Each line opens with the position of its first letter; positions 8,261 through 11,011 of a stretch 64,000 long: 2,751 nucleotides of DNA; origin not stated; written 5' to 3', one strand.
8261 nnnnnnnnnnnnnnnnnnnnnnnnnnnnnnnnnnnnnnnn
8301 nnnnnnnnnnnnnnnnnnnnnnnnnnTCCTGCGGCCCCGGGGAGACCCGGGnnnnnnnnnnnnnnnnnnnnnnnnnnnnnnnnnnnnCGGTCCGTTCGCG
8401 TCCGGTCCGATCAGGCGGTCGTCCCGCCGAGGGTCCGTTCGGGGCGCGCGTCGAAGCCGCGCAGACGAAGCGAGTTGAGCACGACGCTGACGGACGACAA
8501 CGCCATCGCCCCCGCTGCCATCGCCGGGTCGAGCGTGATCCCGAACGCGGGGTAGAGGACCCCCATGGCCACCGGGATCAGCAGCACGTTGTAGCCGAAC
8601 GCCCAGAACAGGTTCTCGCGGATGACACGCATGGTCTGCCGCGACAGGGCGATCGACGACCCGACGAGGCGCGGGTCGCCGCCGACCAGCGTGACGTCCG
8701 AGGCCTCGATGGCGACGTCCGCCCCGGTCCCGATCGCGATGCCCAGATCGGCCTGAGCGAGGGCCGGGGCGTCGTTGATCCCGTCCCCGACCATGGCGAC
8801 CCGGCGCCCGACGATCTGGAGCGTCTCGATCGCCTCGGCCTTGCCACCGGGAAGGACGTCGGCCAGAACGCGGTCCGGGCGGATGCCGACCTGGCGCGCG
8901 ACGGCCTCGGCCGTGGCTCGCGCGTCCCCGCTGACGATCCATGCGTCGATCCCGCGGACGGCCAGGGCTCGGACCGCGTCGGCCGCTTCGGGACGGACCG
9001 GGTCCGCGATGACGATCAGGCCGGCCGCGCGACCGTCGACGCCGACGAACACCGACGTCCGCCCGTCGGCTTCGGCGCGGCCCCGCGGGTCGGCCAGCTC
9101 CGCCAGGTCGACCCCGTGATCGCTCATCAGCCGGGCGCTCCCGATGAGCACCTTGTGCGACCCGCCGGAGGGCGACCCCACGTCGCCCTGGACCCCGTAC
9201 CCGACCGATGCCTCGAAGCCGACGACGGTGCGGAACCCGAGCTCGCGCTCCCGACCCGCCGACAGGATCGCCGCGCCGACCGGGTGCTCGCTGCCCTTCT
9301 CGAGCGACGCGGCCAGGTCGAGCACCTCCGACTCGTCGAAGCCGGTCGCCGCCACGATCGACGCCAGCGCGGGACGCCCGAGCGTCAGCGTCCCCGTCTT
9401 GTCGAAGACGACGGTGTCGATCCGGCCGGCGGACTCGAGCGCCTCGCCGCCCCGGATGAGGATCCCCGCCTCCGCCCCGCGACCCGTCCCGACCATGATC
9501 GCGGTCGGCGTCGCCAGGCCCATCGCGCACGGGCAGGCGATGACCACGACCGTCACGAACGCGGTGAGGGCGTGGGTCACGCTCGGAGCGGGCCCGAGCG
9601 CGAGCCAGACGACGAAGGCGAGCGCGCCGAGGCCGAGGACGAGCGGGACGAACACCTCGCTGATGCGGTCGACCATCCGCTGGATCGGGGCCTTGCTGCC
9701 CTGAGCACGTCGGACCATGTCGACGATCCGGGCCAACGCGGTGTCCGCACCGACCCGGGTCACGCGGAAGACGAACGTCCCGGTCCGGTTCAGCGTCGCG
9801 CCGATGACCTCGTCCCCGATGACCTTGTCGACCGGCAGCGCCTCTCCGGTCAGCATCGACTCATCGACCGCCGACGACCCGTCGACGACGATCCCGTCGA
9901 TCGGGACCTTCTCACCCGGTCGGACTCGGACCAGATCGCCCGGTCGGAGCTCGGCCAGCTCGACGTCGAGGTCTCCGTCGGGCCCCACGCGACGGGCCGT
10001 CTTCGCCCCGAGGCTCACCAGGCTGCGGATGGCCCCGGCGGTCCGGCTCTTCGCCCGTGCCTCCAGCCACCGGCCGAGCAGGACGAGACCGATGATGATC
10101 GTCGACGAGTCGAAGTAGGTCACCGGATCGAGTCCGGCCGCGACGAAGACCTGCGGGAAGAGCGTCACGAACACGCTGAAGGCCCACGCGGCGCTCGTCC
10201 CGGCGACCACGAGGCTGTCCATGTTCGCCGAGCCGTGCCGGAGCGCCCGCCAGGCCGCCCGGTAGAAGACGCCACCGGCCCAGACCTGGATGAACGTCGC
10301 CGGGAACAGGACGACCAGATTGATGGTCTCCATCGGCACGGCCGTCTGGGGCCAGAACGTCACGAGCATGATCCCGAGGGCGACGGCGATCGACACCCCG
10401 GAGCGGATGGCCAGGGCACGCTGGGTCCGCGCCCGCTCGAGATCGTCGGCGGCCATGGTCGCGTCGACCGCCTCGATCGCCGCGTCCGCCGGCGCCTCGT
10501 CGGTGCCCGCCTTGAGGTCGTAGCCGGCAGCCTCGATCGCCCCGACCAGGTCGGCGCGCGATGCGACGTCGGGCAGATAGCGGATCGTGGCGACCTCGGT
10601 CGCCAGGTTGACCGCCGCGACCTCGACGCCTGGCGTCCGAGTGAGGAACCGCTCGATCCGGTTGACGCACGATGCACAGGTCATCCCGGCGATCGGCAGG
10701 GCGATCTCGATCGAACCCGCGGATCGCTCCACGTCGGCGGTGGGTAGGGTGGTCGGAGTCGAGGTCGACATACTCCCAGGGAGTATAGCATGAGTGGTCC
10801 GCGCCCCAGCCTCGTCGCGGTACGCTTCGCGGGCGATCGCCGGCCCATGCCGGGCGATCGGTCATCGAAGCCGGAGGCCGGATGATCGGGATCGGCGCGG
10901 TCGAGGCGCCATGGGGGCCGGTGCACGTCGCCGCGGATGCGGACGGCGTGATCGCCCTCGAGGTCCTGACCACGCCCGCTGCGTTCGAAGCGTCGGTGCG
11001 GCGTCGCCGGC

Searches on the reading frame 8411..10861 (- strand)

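Call 41: search_protein_families(library=pfam, proteins=[window:8411-10861:-], max_evalue=0.0001)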
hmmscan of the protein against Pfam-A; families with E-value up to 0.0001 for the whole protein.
window:8411-10861:- (816 aa): 3 families
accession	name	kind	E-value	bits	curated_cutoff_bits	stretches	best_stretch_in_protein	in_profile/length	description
PF00122.25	E1-E2_ATPase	-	1.4e-54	184.8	28.1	1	286-464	4-180/181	E1-E2 ATPase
PF00702.32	Hydrolase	-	7.3e-36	124.8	26.4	1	481-705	1-191/191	haloacid dehalogenase-like hydrolase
PF00403.32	HMA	-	2.8e-13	50.5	24.8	1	56-115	3-62/62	Heavy-metal-associated domain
